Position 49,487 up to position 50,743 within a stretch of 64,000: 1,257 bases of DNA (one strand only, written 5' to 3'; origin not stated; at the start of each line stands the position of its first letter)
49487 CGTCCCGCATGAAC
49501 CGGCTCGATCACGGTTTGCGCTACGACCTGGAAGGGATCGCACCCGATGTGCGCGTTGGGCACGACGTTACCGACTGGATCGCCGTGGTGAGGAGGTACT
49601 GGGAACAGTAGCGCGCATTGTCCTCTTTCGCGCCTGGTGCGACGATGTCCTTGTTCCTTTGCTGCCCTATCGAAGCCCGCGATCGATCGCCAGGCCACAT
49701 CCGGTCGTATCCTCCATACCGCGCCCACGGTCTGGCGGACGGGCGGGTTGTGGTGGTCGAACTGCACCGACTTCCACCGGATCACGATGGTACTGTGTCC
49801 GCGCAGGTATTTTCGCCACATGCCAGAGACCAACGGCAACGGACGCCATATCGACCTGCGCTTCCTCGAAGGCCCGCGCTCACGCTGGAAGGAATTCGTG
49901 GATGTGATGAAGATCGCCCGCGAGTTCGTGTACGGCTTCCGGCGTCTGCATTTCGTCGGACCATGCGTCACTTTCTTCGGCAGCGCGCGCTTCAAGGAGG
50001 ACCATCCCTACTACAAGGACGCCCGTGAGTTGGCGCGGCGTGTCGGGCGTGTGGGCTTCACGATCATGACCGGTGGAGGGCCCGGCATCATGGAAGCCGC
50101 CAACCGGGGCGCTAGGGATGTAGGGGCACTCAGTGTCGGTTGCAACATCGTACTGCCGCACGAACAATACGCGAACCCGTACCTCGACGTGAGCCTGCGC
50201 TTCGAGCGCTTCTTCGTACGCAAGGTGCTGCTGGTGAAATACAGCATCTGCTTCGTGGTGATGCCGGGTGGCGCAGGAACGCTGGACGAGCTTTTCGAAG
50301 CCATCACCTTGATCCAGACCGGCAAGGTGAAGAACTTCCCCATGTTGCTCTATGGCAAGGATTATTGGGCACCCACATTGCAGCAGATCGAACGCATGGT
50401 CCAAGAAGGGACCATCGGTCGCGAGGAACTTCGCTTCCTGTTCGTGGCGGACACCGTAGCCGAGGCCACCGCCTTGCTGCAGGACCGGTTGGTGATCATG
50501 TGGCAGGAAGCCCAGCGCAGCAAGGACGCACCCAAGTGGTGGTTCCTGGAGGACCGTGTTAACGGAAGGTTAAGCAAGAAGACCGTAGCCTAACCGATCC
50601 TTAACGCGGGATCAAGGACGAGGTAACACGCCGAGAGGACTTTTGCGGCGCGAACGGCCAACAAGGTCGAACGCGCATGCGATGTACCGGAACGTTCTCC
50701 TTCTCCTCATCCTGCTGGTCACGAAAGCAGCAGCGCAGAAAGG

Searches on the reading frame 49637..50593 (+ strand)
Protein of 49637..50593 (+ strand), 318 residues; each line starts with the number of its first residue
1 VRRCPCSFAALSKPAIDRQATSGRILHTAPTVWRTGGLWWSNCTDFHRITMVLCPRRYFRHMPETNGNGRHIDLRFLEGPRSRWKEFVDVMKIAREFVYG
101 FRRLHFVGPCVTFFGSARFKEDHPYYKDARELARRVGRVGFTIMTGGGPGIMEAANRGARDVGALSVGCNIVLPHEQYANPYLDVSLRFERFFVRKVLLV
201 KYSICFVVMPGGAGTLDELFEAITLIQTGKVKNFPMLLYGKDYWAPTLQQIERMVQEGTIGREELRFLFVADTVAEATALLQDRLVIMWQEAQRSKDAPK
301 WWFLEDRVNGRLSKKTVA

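Call 34: search_protein_families(library=pfam, proteins=[window:49637-50593:+], max_evalue=0.001)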
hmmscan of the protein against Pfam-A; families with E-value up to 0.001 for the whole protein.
window:49637-50593:+ (318 aa): 2 families
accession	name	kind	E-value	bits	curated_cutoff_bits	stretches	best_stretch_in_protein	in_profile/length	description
PF03641.19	Lysine_decarbox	-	1.9e-30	106.2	27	1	152-279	1-129/131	Possible lysine decarboxylase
PF18306.6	LDcluster4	-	2.6e-15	56.8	26.3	1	111-224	4-115/151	SLOG cluster4 family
